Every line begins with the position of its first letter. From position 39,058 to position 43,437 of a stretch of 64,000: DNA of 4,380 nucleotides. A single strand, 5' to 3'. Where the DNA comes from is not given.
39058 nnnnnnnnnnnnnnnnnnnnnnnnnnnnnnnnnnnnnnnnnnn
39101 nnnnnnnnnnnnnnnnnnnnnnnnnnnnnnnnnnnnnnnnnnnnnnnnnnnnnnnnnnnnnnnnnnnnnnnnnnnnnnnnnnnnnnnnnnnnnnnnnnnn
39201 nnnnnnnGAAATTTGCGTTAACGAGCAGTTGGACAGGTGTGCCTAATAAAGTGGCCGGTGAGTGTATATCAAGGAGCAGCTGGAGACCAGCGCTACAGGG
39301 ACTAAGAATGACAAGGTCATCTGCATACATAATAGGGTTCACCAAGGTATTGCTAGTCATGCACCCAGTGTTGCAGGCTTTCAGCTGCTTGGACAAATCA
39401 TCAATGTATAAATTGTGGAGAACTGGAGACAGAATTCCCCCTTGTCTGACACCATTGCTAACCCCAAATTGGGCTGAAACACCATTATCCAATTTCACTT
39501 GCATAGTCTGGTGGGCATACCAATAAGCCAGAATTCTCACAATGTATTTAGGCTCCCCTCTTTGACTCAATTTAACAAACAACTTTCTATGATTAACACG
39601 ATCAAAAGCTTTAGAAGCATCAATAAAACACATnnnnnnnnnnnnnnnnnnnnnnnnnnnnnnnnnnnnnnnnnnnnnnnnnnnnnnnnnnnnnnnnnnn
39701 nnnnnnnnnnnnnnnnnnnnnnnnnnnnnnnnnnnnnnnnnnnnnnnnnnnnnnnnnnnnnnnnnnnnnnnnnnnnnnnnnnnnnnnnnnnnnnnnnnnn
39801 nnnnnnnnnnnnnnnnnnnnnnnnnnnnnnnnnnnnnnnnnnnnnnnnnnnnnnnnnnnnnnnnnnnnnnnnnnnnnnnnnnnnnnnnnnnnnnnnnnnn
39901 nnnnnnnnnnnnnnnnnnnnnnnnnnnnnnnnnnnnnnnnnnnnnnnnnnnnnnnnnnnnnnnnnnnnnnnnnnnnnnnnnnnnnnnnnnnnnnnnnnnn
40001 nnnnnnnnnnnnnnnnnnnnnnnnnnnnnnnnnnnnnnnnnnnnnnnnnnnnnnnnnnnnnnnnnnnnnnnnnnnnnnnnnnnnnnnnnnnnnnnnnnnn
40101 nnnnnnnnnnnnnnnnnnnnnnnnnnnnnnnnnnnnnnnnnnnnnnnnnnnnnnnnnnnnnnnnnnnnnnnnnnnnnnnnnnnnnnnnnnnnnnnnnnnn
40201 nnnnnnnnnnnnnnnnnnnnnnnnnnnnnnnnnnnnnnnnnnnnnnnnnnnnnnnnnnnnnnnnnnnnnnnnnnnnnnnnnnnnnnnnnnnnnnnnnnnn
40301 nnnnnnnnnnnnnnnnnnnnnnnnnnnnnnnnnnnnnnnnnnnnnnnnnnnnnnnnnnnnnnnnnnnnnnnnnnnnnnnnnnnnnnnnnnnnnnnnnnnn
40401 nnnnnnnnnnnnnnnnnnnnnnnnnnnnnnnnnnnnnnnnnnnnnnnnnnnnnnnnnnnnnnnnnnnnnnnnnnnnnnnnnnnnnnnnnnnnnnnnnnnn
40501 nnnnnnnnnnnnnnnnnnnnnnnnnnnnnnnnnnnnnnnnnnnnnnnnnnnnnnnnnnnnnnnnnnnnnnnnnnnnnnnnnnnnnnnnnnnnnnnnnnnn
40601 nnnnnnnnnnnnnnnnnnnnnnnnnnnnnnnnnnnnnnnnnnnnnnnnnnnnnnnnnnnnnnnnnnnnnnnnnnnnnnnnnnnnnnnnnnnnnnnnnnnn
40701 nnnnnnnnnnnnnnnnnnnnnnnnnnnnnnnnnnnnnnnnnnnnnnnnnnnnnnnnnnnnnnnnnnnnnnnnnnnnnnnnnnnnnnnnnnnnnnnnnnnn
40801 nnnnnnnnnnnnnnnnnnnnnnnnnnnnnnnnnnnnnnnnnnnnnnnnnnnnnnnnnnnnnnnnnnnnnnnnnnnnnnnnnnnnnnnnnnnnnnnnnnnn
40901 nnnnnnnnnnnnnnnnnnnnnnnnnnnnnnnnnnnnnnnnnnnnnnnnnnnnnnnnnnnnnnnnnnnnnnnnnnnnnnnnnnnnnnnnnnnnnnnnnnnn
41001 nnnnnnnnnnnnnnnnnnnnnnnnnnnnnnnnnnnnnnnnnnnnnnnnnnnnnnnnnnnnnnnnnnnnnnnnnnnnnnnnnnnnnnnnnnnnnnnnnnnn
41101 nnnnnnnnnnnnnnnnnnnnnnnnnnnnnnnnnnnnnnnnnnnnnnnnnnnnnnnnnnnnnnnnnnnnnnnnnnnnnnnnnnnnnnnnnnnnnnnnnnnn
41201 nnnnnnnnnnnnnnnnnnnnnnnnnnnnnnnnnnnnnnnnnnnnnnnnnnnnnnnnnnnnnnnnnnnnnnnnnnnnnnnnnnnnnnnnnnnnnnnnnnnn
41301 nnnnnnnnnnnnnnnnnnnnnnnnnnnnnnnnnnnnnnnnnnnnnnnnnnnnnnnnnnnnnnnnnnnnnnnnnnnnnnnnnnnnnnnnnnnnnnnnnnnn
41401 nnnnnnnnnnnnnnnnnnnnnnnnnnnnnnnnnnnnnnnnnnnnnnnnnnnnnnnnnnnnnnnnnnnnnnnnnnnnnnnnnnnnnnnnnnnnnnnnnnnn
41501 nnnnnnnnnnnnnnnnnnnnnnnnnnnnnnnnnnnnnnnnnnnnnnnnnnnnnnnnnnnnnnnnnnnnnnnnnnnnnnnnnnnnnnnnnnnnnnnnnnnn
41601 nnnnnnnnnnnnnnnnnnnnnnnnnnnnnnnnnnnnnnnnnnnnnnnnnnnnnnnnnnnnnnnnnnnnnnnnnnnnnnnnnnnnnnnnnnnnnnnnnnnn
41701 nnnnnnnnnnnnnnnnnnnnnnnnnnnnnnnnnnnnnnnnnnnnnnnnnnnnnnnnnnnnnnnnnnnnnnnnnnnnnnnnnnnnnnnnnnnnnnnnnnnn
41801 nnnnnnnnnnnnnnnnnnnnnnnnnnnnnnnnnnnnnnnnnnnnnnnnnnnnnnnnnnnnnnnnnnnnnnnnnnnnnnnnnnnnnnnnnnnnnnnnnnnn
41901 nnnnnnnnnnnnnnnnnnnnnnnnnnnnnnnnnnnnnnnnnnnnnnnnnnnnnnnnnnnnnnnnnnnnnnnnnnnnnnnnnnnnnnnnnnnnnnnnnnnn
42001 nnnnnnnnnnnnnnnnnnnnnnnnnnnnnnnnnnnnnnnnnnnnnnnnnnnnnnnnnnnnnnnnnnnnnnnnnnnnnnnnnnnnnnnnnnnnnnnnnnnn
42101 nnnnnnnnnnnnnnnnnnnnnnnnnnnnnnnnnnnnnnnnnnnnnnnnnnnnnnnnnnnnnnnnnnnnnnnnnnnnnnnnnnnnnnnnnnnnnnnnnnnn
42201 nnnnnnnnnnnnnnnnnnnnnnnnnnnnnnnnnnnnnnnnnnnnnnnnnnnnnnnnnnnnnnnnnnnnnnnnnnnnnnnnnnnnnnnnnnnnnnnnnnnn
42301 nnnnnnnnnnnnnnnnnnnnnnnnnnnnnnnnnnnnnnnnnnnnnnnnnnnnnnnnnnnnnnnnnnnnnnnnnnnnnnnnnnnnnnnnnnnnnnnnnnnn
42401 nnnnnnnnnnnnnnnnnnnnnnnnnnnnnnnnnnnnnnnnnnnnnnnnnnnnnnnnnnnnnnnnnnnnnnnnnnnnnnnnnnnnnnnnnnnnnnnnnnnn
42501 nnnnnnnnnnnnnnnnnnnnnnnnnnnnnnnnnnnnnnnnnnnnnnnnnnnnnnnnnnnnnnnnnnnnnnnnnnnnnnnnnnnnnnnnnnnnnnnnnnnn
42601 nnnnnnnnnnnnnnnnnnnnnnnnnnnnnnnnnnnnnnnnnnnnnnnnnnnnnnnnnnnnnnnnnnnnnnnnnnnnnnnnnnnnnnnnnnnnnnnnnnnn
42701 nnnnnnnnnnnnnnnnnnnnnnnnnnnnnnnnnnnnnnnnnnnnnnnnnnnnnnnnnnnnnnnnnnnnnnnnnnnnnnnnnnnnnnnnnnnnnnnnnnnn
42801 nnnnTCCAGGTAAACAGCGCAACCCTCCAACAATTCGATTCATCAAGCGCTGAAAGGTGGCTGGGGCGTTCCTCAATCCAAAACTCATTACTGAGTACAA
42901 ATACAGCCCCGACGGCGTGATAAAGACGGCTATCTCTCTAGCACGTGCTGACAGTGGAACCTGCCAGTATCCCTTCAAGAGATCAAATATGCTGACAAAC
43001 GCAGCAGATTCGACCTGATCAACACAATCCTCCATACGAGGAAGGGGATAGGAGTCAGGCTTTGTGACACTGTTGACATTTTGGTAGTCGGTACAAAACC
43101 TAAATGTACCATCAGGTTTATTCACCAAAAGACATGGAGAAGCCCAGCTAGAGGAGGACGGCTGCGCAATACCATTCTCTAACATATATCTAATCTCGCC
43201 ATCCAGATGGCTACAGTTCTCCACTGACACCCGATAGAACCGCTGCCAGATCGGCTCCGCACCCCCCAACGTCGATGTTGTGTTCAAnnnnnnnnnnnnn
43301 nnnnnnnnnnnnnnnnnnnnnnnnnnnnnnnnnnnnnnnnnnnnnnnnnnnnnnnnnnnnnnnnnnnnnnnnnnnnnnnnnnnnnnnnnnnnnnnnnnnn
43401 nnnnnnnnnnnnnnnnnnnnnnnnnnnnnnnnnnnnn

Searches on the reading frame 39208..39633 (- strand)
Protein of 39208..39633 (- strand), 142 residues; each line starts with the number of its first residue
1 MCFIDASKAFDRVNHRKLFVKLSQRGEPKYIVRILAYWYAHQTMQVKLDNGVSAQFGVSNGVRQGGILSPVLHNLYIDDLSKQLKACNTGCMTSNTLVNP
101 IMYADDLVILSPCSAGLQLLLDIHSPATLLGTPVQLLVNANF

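Call 58: search_protein_families(library=pfam, proteins=[window:39208-39633:-], max_evalue=0.001)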
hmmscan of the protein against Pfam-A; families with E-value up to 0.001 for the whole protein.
window:39208-39633:- (142 aa): 1 family
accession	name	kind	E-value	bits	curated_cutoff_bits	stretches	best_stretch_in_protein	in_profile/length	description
PF00078.32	RVT_1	-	1.3e-17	64.6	29.6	1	2-118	71-167/205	Reverse transcriptase (RNA-dependent DNA polymerase)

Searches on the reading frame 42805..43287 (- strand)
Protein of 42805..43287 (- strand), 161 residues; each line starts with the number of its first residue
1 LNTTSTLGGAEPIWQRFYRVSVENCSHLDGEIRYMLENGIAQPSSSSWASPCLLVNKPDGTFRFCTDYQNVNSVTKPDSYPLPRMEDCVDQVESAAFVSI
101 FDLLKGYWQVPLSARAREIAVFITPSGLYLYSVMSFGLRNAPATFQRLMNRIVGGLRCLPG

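Call 58: search_protein_families(library=pfam, proteins=[window:42805-43287:-], max_evalue=0.001)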
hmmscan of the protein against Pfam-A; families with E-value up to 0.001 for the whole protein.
window:42805-43287:- (161 aa): 1 family
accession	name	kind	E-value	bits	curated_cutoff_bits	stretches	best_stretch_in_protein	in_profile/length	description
PF00078.32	RVT_1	-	7.3e-16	58.9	29.6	1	55-156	1-141/205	Reverse transcriptase (RNA-dependent DNA polymerase)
